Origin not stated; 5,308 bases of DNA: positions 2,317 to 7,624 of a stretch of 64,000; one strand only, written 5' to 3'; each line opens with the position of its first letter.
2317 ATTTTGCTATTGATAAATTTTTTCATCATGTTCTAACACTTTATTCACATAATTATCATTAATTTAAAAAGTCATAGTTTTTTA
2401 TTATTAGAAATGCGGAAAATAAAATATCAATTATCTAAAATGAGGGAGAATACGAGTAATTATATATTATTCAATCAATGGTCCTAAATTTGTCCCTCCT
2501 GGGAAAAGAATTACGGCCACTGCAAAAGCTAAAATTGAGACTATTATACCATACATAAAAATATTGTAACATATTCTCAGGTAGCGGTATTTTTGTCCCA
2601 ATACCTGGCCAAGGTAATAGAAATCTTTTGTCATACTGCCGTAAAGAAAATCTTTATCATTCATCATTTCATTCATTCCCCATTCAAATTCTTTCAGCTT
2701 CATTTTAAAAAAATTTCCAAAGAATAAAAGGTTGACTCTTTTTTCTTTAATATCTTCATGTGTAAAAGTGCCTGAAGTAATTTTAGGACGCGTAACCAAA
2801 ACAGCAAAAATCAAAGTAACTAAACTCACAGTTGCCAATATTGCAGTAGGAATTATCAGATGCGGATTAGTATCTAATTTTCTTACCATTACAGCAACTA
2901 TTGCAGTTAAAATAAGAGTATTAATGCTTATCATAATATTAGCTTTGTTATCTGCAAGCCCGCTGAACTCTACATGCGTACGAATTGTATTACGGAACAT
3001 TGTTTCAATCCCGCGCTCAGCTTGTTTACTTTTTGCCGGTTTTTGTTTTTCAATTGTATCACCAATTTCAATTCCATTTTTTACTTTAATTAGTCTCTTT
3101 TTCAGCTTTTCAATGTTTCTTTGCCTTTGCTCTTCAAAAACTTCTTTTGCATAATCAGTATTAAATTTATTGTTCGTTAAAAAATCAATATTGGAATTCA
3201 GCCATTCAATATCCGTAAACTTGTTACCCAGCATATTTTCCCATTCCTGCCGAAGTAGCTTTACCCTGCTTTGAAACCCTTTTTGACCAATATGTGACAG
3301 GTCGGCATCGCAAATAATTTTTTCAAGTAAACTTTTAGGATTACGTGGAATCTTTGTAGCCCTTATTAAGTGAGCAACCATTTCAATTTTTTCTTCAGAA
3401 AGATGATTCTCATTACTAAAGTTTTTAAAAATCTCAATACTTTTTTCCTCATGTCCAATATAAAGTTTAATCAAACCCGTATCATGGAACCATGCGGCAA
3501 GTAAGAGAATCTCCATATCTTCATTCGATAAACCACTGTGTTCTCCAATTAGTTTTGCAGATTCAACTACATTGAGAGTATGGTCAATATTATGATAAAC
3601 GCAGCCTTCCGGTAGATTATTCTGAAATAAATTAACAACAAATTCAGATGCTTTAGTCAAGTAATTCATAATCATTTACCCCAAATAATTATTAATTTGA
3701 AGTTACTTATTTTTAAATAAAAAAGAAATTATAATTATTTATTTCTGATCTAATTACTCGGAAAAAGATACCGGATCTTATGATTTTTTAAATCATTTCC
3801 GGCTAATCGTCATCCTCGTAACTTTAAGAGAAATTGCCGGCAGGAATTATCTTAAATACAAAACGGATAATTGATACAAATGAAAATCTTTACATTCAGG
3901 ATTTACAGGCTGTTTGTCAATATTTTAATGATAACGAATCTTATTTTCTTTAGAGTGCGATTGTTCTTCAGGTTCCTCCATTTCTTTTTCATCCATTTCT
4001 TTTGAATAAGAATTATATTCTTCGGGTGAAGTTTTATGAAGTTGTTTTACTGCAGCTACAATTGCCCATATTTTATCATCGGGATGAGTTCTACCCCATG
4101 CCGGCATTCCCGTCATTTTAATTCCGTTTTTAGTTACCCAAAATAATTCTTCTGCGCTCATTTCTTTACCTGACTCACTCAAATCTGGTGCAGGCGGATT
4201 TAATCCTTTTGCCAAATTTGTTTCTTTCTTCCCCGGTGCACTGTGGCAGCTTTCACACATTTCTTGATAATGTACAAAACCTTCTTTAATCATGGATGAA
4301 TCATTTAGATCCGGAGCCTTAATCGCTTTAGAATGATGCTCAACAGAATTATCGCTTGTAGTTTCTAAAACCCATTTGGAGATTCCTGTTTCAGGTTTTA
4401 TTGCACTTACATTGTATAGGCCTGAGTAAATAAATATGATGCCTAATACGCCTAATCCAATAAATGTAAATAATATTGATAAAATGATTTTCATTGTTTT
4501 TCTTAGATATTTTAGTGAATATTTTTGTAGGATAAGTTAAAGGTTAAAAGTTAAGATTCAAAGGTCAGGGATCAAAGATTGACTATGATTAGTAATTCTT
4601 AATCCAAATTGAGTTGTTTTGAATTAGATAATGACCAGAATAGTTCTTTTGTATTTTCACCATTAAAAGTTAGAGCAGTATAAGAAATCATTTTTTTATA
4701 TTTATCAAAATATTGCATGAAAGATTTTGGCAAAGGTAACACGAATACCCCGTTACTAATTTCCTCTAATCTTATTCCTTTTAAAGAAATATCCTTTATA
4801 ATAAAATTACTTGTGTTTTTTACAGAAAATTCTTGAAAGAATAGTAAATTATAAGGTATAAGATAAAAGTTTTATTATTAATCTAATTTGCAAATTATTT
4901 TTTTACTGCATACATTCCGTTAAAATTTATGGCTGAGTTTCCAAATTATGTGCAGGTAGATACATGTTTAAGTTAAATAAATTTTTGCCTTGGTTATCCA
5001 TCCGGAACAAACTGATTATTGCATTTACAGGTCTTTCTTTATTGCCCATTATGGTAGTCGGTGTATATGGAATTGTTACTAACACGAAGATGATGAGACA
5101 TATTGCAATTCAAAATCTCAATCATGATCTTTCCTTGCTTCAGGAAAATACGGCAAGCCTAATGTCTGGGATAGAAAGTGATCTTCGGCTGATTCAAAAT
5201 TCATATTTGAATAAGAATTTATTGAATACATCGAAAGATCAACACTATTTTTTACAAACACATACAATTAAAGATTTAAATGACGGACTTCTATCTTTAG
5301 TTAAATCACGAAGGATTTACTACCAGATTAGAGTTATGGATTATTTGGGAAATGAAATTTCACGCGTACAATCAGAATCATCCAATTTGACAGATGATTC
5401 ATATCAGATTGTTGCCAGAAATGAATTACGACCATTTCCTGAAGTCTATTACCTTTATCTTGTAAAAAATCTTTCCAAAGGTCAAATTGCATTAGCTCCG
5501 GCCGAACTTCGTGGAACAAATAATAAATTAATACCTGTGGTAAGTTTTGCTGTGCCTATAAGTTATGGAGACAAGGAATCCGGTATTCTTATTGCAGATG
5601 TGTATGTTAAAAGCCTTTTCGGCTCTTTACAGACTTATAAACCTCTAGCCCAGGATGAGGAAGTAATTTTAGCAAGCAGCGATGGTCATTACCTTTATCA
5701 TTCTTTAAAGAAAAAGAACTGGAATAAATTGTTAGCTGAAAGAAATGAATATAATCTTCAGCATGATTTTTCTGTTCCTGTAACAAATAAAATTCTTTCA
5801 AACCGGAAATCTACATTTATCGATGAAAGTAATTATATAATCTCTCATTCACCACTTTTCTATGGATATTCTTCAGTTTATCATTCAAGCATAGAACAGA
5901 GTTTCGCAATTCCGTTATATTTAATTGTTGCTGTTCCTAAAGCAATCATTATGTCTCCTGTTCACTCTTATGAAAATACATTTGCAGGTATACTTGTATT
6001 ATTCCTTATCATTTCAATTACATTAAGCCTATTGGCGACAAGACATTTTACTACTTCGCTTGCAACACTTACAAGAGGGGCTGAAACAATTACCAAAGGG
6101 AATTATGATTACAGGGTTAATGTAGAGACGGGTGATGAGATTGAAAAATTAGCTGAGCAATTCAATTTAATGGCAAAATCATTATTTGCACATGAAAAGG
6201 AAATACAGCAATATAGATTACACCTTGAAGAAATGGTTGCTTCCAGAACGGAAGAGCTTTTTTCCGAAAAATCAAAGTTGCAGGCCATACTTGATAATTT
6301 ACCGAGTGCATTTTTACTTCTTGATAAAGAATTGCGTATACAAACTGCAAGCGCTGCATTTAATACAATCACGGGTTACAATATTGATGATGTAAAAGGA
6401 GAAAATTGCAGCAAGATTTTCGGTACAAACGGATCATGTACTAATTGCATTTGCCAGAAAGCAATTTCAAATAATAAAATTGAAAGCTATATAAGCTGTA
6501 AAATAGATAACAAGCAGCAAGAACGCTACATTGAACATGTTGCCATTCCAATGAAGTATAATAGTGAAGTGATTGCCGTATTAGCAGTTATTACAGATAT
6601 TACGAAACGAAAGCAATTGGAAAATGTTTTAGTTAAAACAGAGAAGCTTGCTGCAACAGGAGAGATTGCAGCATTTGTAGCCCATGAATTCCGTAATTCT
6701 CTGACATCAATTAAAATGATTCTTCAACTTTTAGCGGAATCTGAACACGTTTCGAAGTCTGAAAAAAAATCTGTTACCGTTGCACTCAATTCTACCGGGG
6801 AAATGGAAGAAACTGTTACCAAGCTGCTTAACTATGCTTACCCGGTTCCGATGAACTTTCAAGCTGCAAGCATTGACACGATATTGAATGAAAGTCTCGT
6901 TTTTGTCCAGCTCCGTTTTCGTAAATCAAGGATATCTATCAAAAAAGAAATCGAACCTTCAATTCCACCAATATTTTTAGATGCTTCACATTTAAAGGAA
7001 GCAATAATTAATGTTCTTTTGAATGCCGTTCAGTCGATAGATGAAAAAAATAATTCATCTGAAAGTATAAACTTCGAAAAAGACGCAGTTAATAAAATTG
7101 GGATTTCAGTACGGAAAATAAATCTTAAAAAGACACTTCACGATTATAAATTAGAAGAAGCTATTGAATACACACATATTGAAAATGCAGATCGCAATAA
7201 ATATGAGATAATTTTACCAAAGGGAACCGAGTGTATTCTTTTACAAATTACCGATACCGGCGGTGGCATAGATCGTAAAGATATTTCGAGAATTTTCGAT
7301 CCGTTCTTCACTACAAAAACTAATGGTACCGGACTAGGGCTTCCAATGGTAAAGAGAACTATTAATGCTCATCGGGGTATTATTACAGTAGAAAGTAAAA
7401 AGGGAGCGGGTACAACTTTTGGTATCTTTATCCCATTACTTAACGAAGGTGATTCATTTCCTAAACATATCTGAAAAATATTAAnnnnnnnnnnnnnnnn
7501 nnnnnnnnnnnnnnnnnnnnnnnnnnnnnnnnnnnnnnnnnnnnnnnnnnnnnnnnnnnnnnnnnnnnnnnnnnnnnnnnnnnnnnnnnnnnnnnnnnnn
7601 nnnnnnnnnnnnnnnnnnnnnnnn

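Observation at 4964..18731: Sigma-54 / two-component-controlled cluster joining a Cyc2-like cytochrome-porin, periplasmic cytochromes, a Qrc/ACIII-like quinone module and a cupredoxin: candidate outer-membrane-to-quinone electron wire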

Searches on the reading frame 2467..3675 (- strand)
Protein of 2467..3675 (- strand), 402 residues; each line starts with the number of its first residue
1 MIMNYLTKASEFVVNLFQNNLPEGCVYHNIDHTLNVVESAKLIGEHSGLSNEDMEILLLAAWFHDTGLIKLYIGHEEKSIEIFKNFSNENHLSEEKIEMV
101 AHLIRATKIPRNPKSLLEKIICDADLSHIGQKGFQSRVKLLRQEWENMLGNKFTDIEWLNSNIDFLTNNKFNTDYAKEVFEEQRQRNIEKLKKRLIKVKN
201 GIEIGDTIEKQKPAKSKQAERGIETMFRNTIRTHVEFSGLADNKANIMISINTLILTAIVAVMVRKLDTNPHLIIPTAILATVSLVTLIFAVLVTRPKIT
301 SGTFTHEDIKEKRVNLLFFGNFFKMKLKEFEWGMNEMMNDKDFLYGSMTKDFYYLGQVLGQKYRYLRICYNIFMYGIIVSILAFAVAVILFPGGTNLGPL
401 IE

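Call 6: search_protein_families(library=pfam, proteins=[window:2467-3675:-], max_evalue=0.01)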
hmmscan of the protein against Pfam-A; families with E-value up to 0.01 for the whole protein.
window:2467-3675:- (402 aa): 3 families
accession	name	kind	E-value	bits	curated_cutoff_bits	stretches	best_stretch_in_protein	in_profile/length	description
PF18967.5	PycTM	-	1.2e-36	125.8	27.2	1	265-376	1-107/107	Pycsar effector protein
PF01966.28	HD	-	7e-11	42.9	22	1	30-125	2-111/116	HD domain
PF24391.1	HD-CE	-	6.6e-05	23.2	27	1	27-86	6-65/263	HD-CE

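Call 84: search_protein_families(library=ncbifam, proteins=[window:2467-3675:-], max_evalue=0.001)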
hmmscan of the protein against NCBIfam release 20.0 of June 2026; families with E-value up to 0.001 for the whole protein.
window:2467-3675:- (402 aa): 0 families

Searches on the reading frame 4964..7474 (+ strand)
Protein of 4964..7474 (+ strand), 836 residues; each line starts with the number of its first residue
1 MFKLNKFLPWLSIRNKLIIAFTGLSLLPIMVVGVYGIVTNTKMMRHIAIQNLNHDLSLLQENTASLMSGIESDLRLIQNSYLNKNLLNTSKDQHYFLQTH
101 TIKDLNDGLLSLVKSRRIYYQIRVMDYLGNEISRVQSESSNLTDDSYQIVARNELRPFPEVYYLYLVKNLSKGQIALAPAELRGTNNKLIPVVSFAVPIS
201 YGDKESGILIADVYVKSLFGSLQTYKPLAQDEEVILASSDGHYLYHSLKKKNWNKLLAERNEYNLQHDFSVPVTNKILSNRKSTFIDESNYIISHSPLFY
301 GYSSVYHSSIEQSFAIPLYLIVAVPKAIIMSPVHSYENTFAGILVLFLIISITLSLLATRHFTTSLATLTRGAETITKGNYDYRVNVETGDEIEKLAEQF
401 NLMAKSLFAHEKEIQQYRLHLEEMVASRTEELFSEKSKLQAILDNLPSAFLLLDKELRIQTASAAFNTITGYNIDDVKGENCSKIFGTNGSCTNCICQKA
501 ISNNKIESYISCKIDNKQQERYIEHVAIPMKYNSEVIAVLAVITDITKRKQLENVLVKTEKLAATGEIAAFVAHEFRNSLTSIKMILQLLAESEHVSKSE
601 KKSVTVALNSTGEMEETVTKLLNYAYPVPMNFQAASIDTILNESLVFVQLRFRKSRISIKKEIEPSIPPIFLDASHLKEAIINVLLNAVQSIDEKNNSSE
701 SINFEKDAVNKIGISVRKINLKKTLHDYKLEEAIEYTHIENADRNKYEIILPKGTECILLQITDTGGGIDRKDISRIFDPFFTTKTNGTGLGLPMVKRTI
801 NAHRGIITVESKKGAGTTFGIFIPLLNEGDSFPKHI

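Call 4: search_protein_families(library=pfam, proteins=[window:4964-7474:+], max_evalue=0.01)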
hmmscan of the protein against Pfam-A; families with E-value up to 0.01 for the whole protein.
window:4964-7474:+ (836 aa): 9 families
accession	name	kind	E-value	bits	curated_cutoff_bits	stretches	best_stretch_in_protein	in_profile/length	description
PF02518.31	HATPase_c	-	5.8e-18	65.8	26.4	1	743-825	23-109/111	Histidine kinase-, DNA gyrase B-, and HSP90-like ATPase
PF21623.3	HK_sensor_dom_bact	-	3.2e-13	49.9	27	1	51-284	6-227/253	Bacterial histidine kinase, sensor domain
PF13426.13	PAS_9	-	4e-11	43.6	27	1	447-548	1-103/103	PAS domain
PF00672.30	HAMP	-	1.4e-10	41.8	25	1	358-407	2-51/53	HAMP domain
PF00512.31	HisKA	-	2.4e-07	31.2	26.9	1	566-625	3-61/66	His Kinase A (phospho-acceptor) domain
PF08448.16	PAS_4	-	1.7e-06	28.7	23.1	1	443-551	1-110/110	PAS fold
PF00989.32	PAS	-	7.9e-06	26.3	22.6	1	438-483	2-47/113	PAS fold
PF13188.13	PAS_8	-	4.2e-05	23.7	21.8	1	438-484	2-45/65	PAS domain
PF02743.24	dCache_1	-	0.00073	19.6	45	0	191-291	127-223/240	Cache domain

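Call 5: search_protein_families(library=ncbifam, proteins=[window:4964-7474:+], max_evalue=0.01)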
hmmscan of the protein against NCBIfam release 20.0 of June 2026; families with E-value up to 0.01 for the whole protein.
window:4964-7474:+ (836 aa): 79 families (the best 25 are shown)
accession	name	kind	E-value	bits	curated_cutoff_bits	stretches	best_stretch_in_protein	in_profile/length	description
NF008468.0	PRK11360.1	equivalog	2e-67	227.9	646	2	430-703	261-533/616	two-component system sensor histidine kinase AtoS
NF007688.0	PRK10364.1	equivalog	2.4e-43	148.6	479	2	547-706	222-381/460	two-component system sensor histidine kinase ZraS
NF046044.1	PnpS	equivalog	3.6e-39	134.9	400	3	698-824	263-390/390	two-component system histidine kinase PnpS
NF033092.0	HK_WalK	equivalog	2.8e-32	112.1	725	2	334-695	173-507/594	cell wall metabolism sensor histidine kinase WalK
NF046026.1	HisKinCckACaul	equivalog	9.8e-31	106.6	1000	2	458-696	207-432/678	cell cycle histidine kinase CckA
NF052574.1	HisKinEspCMyxo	equivalog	1.5e-30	106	1200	2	760-825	570-637/785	serine histidine kinase EspC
NF010076.0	PRK13557.1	subfamily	1.1e-28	100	631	2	462-697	58-298/540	histidine kinase famiy protein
NF010411.0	PRK13837.1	equivalog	1.8e-28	99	647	2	756-827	606-677/828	two-component system VirA-like sensor kinase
NF046020.1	HisKinCckABruc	equivalog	2.9e-28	98.2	1000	2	739-825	619-707/868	cell cycle histidine kinase CckA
NF045911.1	TCSHisKinNblS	equivalog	4.8e-27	94.6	1000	1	329-820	173-615/621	two-component system sensor histidine kinase NblS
TIGR02966.1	phoR_proteo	equivalog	5.6e-26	91.3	334.2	2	702-821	213-331/333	phosphate regulon sensor histidine kinase PhoR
NF047497.1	HK_LIC_12097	equivalog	1.6e-25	89.7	500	2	429-697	3-285/367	LIC_12097 family sensor histidine kinase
NF053867.1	SprKinKinDBac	equivalog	3.3e-24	85.2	775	2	745-827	417-499/500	sporulation kinase KinD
NF047496.1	HK_LIC11548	equivalog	4.8e-23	81.8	750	3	757-825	520-589/589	LIC_11548 family sensor histidine kinase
NF052573.1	HisKinEspAMyxo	equivalog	6.2e-23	80.7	1400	2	750-823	534-609/755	serine histidine kinase EspA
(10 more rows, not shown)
